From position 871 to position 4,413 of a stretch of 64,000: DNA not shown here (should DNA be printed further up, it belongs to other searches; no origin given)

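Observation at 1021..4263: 1080-aa SF2 helicase with a nuclease-like C-terminus occupying a whole 3.35-kb cassette: candidate single-gene antiphage system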

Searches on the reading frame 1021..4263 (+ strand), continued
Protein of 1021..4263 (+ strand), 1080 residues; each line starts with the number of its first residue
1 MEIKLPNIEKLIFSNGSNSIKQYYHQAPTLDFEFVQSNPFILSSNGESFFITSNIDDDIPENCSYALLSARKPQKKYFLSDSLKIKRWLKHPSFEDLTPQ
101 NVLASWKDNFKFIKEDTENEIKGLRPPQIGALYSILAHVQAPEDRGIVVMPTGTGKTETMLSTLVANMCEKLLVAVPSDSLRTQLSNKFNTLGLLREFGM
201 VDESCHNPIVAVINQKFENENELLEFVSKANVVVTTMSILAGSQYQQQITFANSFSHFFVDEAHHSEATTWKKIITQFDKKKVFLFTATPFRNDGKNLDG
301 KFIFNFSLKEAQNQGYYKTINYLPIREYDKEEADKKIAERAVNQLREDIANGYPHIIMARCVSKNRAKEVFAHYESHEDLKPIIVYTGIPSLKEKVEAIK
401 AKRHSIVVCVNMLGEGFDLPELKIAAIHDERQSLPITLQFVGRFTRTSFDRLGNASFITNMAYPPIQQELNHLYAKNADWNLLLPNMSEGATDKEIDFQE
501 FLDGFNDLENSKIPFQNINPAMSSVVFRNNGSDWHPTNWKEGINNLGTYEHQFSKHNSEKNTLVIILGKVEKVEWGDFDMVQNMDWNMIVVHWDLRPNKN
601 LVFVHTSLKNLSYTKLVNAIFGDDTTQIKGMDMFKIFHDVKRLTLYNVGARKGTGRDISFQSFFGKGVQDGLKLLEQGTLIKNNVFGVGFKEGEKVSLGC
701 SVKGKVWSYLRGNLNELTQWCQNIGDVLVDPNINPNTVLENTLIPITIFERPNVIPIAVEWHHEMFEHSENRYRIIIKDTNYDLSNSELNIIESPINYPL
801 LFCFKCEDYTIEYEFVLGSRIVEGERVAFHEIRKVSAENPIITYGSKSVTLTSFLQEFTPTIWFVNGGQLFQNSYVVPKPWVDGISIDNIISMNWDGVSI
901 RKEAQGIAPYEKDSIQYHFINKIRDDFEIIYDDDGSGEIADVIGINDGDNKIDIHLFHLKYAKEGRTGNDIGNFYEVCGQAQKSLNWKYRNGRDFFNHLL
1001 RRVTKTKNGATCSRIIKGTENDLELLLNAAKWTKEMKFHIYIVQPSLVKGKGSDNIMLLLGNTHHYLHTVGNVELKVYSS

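Call 18: find_related_loci(query=window:1021-4263:+, collection=genome_contigs, flank=8000)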
Query window:1021-4263:+ (1080 aa) in genome_contigs; peptide patterns used: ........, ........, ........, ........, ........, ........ (x = any residue, [..] = any of these).
31 stretches matched a pattern; 9 encode a relative of the query (tblastn E <= 1e-3); 9 distinct loci.
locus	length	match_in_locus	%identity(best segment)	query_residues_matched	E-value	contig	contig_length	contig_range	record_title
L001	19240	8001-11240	83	1-1080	0e+0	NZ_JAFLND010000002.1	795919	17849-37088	[Muricauda] lutisoli strain CAU 1631 contig2, whole genome shotgun sequence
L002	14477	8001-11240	83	1-1080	0e+0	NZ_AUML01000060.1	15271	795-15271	Aquimarina muelleri DSM 19832 H527DRAFT_scaffold00055.55_C, whole genome shotgun sequence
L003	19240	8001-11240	83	1-1080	0e+0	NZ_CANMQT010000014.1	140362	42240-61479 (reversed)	Uncultured Aquimarina sp. isolate 2-563A-J.fasta NODE_14, whole genome shotgun sequence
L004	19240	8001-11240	80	1-1080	0e+0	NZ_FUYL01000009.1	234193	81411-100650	Maribacter arcticus strain DSM 23546, whole genome shotgun sequence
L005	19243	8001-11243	79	1-1080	0e+0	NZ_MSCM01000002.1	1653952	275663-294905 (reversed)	Polaribacter glomeratus strain ATCC 43844 scaffold00002, whole genome shotgun sequence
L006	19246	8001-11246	60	1-1080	0e+0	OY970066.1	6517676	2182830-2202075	MAG: uncultured Chitinophagaceae bacterium isolate MFD02581.bin.c.1 genome assembly, chromosome: 1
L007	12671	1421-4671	60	1-1080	0e+0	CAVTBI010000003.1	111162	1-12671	MAG: uncultured Chitinophagaceae bacterium isolate MFD02416.bin.1.403 genome assembly, contig: contig_13344, whole genom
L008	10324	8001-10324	55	1-774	0e+0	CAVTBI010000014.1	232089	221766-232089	MAG: uncultured Chitinophagaceae bacterium isolate MFD02416.bin.1.403 genome assembly, contig: contig_66847, whole genom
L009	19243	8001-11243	79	1-1080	0e+0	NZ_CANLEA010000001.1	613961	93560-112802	Uncultured Kordia sp. isolate 2-867.fasta NODE_1, whole genome shotgun sequence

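Call 19: search_dna_similar(query=window:1021-4263:+, collection=plasmids, mode=protein, max_rows=20)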
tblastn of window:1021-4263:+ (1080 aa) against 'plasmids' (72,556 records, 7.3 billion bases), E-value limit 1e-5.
Records with a match: 206; places in all: 220; records where one place covers at least 80% of the query: 58.
Best place of each record, by identity: 60-80% 1; <60% 205.
By first word of the organism name: Rhizobium 45; Klebsiella 15; Bacillus 10; Acinetobacter 10; Picosynechococcus 6; Paracoccus 5; Streptomyces 5; Pseudomonas 5; Leptospira 5; Salmonella 5; and 57 more.
By predicted mobility (MOB-suite, as given by PLSDB): non-mobilizable 99; conjugative 69; mobilizable 38.
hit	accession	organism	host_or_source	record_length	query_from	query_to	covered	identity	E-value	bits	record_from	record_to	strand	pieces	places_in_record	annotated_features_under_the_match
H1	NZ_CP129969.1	Marivirga sp. BKB1-2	Sea mud,Sea mud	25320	1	1080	100%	73.0%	0e+0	1669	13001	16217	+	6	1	DEAD/DEAH box helicase family protein | hypothetical protein (x3)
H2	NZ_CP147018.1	Bernardetia sp. Wsw4-3y2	Red alga,Red algae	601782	1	1077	100%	45.5%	0e+0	907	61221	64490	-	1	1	DEAD/DEAH box helicase family protein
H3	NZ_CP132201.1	Bacillus thuringiensis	Coprinus comatus,whole organism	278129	1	1080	100%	40.7%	0e+0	833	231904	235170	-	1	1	DEAD/DEAH box helicase family protein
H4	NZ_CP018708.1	Klebsiella pneumoniae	Homo sapiens,nasal swab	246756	96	1077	91%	37.3%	0e+0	611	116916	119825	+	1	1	DEAD/DEAH box helicase family protein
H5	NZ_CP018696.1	Klebsiella pneumoniae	Homo sapiens,abdominal drain fluid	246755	96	1077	91%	37.3%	0e+0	611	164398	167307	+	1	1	DEAD/DEAH box helicase family protein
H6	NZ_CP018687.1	Klebsiella pneumoniae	Homo sapiens,tracheal secretion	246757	96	1077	91%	37.3%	0e+0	611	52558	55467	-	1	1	DEAD/DEAH box helicase family protein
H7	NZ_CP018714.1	Klebsiella pneumoniae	Homo sapiens,abdominal drainage fluid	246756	96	1077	91%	37.3%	0e+0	611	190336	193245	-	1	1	DEAD/DEAH box helicase family protein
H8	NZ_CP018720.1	Klebsiella pneumoniae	Homo sapiens,anal swab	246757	96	1077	91%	37.3%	0e+0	611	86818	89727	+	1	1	DEAD/DEAH box helicase family protein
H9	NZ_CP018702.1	Klebsiella pneumoniae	Homo sapiens,abdominal drainage fluid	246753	96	1077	91%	37.3%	0e+0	611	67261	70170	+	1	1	DEAD/DEAH box helicase family protein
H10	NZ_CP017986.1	Klebsiella pneumoniae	Homo sapiens,anal swab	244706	96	1077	91%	37.3%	0e+0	611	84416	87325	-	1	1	DEAD/DEAH box helicase family protein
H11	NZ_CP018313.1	Klebsiella pneumoniae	Homo sapiens,nose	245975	96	1077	91%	37.3%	0e+0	611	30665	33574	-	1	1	DEAD/DEAH box helicase family protein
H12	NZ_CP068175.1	Acinetobacter ursingii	-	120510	88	1080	92%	35.9%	2e-176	581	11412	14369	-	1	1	DEAD/DEAH box helicase family protein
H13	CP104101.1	Phaeobacter sp. G2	cell culture,Emiliania huxleyi RCC1216 ...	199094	102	1080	91%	35.6%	1e-166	553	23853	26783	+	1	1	DEAD/DEAH box helicase family protein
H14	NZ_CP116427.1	Sulfitobacter faviae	Hexacorallia,culture,Cold water coral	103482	102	1080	91%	35.5%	5e-165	548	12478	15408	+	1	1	DEAD/DEAH box helicase family protein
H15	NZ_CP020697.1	Sulfitobacter sp. D7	calanoid copepod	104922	102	1080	91%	35.5%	5e-165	548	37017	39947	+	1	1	DEAD/DEAH box helicase family protein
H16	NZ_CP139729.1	Sulfitobacter faviae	Bacterial Culture,hydrothermal vent ...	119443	102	1080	91%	35.5%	5e-165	548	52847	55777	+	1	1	DEAD/DEAH box helicase family protein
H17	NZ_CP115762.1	Paracoccus sp. SCSIO 75233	cell culture,sediment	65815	102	1080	91%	35.4%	6e-164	544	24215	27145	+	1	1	DEAD/DEAH box helicase family protein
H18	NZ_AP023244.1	Mesorhizobium sp. 113-3-3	Lotus japonicus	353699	102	1080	91%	35.3%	3e-172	569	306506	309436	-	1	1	DEAD/DEAH box helicase family protein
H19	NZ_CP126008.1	Bradyrhizobium elkanii USDA 94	Glycine max,soybean,root nodule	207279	54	1077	95%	33.1%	1e-154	517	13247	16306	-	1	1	DEAD/DEAH box helicase family protein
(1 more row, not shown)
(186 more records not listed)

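Call 21: get_annotated_region(hit=H4, flank=8000)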
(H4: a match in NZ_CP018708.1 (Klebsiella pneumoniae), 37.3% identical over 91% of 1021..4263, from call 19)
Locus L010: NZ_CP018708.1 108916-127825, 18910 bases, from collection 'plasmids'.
description: Klebsiella pneumoniae strain Kp_Goe_827026 plasmid pKp_Goe_026-1, complete sequence
organism: Klebsiella pneumoniae (NCBI taxid 573)
taxonomy: Bacteria; Pseudomonadota; Gammaproteobacteria; Enterobacterales; Enterobacteriaceae; Klebsiella; Klebsiella pneumoniae
host: -; source: Homo sapiens,nasal swab; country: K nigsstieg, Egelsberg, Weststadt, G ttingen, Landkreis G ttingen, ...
typing (MOB-suite, as given by PLSDB): conjugative; replicon IncFIB,IncHI1B; relaxase MOBH; mating-pair formation MPF_F
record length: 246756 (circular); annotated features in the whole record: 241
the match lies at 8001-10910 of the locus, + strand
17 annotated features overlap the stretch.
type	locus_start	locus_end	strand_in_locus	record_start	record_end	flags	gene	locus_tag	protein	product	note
CDS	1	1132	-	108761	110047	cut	eno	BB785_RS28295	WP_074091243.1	phosphopyruvate hydratase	GO:0006096 - glycolytic process [Evidence IEA]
CDS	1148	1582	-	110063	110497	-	-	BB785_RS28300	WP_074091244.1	universal stress protein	-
CDS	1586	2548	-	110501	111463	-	-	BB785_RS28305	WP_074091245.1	DHHA2 domain-containing protein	-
CDS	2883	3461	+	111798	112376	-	-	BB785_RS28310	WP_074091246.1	undecaprenyl-diphosphatase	-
CDS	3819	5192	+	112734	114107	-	-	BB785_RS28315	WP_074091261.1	voltage-gated chloride channel family protein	-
CDS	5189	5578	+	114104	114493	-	-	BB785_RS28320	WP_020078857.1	DUF190 domain-containing protein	-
CDS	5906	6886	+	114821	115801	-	-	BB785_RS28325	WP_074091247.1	IS5-like element ISKpn26 family transposase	GO:0006313 - DNA transposition [Evidence IEA]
CDS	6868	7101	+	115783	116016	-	-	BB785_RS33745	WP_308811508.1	hypothetical protein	-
CDS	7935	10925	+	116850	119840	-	-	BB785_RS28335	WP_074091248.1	DEAD/DEAH box helicase family protein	-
CDS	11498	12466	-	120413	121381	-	-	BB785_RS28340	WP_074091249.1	IS5 family transposase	-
CDS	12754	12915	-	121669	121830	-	-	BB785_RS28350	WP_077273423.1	AbrB/MazE/SpoVT family DNA-binding domain-containing protein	-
CDS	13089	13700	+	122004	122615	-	-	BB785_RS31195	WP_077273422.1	hypothetical protein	-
CDS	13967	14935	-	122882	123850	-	-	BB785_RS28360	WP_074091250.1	IS5 family transposase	-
CDS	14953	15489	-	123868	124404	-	-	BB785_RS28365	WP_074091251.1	hypothetical protein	-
CDS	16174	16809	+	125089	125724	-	-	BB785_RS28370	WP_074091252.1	hypothetical protein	-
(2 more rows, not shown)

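Call 22: get_annotated_region(hit=H1, flank=8000)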
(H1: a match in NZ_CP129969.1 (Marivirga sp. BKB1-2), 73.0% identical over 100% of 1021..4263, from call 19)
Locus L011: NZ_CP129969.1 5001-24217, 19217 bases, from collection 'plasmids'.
description: Marivirga sp. BKB1-2 plasmid p1, complete sequence
organism: Marivirga sp. BKB1-2 (NCBI taxid 3059076)
taxonomy: Bacteria; Bacteroidota; Cytophagia; Cytophagales; Marivirgaceae; Marivirga; Marivirga sp. BKB1-2
host: -; source: Sea mud,Sea mud; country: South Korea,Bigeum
typing (MOB-suite, as given by PLSDB): non-mobilizable
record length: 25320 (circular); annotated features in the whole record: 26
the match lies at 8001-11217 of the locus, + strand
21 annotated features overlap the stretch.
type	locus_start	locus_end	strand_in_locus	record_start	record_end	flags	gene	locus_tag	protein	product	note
CDS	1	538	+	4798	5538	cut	-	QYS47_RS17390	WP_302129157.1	hypothetical protein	-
CDS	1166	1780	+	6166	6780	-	-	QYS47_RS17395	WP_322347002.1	nucleotide pyrophosphohydrolase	-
CDS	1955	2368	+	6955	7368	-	-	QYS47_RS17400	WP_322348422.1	hypothetical protein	-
CDS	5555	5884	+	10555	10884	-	-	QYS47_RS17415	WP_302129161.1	hypothetical protein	-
CDS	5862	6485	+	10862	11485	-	-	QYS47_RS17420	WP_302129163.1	hypothetical protein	-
CDS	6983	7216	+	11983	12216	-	-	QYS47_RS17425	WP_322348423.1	hypothetical protein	-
CDS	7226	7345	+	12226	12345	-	-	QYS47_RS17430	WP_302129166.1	endonuclease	-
CDS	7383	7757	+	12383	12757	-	-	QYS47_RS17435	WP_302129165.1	endonuclease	-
CDS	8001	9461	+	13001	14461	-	-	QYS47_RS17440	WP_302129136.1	DEAD/DEAH box helicase family protein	-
CDS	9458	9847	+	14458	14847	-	-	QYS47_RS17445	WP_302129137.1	hypothetical protein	-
CDS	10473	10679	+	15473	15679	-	-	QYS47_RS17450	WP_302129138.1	hypothetical protein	-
CDS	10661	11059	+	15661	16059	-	-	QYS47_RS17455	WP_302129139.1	hypothetical protein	-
CDS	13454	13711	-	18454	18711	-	-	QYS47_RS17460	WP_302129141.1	hypothetical protein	-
CDS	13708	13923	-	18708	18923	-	-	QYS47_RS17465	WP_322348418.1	DUF5675 family protein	-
CDS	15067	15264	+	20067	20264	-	-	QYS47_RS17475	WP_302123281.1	hypothetical protein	-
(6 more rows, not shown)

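Call 29: find_homologous_proteins(query=A1, max_evalue=1e-30)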
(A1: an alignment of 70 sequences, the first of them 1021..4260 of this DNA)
Query A1 (70 sequences) (1080 aa, profile of the alignment): 6916 proteins with E <= 1e-30 among 8000 candidates; the best 120 are listed.
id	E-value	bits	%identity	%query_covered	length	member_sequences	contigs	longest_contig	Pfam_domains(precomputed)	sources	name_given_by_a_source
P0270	0.0e+0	1453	37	100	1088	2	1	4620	PF00270.36,PF18766.8,PF00271.38,PF04851.22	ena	-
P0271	0.0e+0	1452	40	92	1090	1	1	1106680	PF00270.36,PF00176.30,PF18766.8,PF00271.38,PF04851.22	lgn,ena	-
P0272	0.0e+0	1445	38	92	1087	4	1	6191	PF00270.36,PF00271.38,PF04851.22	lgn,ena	-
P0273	0.0e+0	1443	40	91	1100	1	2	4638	PF00270.36,PF00271.38,PF04851.22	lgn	-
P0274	0.0e+0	1440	41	92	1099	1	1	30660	PF00270.36,PF18766.8,PF00271.38,PF04851.22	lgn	-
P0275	0.0e+0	1435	39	92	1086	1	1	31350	PF00270.36,PF00271.38,PF04851.22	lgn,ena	-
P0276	0.0e+0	1434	39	92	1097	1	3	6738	PF00270.36,PF00271.38,PF04851.22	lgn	-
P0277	0.0e+0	1431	38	92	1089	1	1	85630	PF00270.36,PF18766.8,PF00271.38,PF04851.22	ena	-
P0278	0.0e+0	1431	40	92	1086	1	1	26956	PF00270.36,PF00271.38,PF04851.22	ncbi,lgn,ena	-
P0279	0.0e+0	1430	36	93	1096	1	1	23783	PF00270.36,PF00271.38,PF04851.22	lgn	-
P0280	0.0e+0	1430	40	92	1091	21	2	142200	PF00270.36,PF18766.8,PF00271.38,PF04851.22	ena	-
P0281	0.0e+0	1428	39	100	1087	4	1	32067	PF00270.36,PF00271.38,PF04851.22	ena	-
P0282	0.0e+0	1428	38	100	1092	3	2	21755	PF00270.36,PF00271.38,PF04851.22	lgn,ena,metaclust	metaclust:\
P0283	0.0e+0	1428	39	92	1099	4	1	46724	PF00270.36,PF00271.38,PF04851.22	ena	-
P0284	0.0e+0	1428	40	92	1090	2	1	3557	PF00270.36,PF18766.8,PF00271.38,PF04851.22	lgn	-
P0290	0.0e+0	1423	37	100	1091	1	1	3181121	PF00270.36,PF00176.30,PF18766.8,PF00271.38,PF04851.22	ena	-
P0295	0.0e+0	1421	38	92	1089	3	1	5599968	PF00270.36,PF18766.8,PF00271.38,PF04851.22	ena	-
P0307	0.0e+0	1410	37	100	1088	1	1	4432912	PF00270.36,PF18766.8,PF00271.38,PF04851.22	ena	-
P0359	0.0e+0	1388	39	92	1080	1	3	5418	PF00270.36,PF18766.8,PF00271.38,PF04851.22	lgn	-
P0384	0.0e+0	1382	40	92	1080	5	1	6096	PF00270.36,PF18766.8,PF00271.38,PF04851.22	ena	-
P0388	0.0e+0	1380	40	92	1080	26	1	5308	PF00270.36,PF18766.8,PF00271.38,PF04851.22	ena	-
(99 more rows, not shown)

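Call 33: find_encoding_contigs(protein=P0003, flank=10000, max_places=2)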
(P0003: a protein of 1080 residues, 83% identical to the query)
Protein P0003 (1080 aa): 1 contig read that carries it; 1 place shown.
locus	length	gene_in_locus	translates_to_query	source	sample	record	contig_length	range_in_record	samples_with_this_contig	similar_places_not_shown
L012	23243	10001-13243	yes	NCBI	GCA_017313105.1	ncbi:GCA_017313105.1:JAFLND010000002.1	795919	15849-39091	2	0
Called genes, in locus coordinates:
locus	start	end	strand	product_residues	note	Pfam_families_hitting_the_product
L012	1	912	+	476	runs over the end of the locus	PF00939:Na_sulph_symp, PF03600:CitMHS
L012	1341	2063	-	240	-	-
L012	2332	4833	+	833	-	PF17162:DUF5118, PF17148:DUF5117, PF16313:DUF4953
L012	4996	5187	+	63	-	-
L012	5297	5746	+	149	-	PF16231:DUF4890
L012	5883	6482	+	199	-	-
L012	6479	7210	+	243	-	PF11750:DUF3307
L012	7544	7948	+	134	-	-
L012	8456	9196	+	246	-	-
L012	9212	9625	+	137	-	-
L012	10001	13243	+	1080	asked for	PF00270:DEAD, PF04851:ResIII, PF18766:SWI2_SNF2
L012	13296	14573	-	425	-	PF00202:Aminotran_3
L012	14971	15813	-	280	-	PF01832:Glucosaminidase, PF01476:LysM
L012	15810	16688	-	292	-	PF00291:PALP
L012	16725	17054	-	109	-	-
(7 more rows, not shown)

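Call 34: find_encoding_contigs(protein=P0047, flank=10000, max_places=2)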
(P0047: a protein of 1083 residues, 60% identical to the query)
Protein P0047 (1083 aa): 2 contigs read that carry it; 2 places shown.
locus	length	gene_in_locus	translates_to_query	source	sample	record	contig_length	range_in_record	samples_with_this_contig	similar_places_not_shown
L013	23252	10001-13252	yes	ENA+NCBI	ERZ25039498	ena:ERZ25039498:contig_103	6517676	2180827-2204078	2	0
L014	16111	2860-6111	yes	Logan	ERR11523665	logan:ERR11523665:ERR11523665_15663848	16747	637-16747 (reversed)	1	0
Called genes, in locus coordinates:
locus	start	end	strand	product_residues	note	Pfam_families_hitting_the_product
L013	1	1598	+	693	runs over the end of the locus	PF01120:Alpha_L_fucos, PF00754:F5_F8_type_C, PF24607:CBM_AftD (faint), PF22633:F5_F8_type_C_2, PF13287:Fn3_assoc, PF13290:CHB_HEX_C_1, PF00754:F5_F8_type_C, PF22633:F5_F8_type_C_2 (weak)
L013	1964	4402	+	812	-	PF12704:MacB_PCD, PF02687:FtsX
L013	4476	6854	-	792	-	PF12704:MacB_PCD, PF02687:FtsX, PF12704:MacB_PCD, PF02687:FtsX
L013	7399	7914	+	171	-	-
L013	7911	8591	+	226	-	-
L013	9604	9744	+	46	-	-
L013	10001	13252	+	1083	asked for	PF00270:DEAD, PF04851:ResIII, PF18766:SWI2_SNF2 (weak)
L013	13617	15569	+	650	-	PF13175:AAA_15, PF13304:AAA_21 (weak)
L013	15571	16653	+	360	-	-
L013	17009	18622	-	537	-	PF02384:N6_Mtase, PF07669:Eco57I, PF22837:M_Eco57I_C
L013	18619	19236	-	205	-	PF01844:HNH (weak)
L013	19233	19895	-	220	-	-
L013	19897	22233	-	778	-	PF13589:HATPase_c_3, PF02518:HATPase_c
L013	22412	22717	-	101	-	-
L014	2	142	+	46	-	?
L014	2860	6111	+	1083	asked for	PF00270:DEAD, PF04851:ResIII, PF18766:SWI2_SNF2 (weak)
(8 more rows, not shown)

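Call 35: find_encoding_contigs(protein=P0290, flank=10000, max_places=2)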
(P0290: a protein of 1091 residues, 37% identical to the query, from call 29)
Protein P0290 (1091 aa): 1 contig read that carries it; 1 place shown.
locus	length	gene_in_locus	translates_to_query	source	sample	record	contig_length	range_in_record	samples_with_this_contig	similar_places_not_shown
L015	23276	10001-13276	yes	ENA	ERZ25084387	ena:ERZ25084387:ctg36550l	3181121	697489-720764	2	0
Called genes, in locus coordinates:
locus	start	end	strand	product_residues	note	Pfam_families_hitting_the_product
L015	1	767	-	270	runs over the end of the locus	-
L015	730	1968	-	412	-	PF13435:Cytochrome_C554 (faint), PF14522:Cytochrome_C7 (faint), PF09699:Paired_CXXCH_1 (faint), PF14537:Cytochrom_c3_2 (faint), PF13447:Multi-haem_cyto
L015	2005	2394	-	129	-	-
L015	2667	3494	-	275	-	PF13385:Laminin_G_3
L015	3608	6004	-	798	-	PF03190:Thioredox_DsbH, PF13899:Thioredoxin_7, PF03663:Glyco_hydro_76 (faint), PF07221:GlcNAc_2-epim (faint), PF07470:Glyco_hydro_88 (faint), PF06662:C5-epim_C (faint), PF11412:DsbD_N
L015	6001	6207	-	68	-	-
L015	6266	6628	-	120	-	-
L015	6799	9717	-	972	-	-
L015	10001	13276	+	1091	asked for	PF00176:SNF2-rel_dom (faint), PF00270:DEAD, PF04851:ResIII, PF18766:SWI2_SNF2, PF00271:Helicase_C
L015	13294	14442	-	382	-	PF00950:ABC-3, PF01032:FecCD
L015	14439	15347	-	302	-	PF01032:FecCD (weak), PF00950:ABC-3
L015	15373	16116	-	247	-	PF00005:ABC_tran, PF02463:SMC_N (faint), PF13304:AAA_21 (faint)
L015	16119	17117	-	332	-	PF01297:ZnuA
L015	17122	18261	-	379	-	PF01988:VIT1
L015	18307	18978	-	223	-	PF01325:Fe_dep_repress, PF02742:Fe_dep_repr_C, PF04023:FeoA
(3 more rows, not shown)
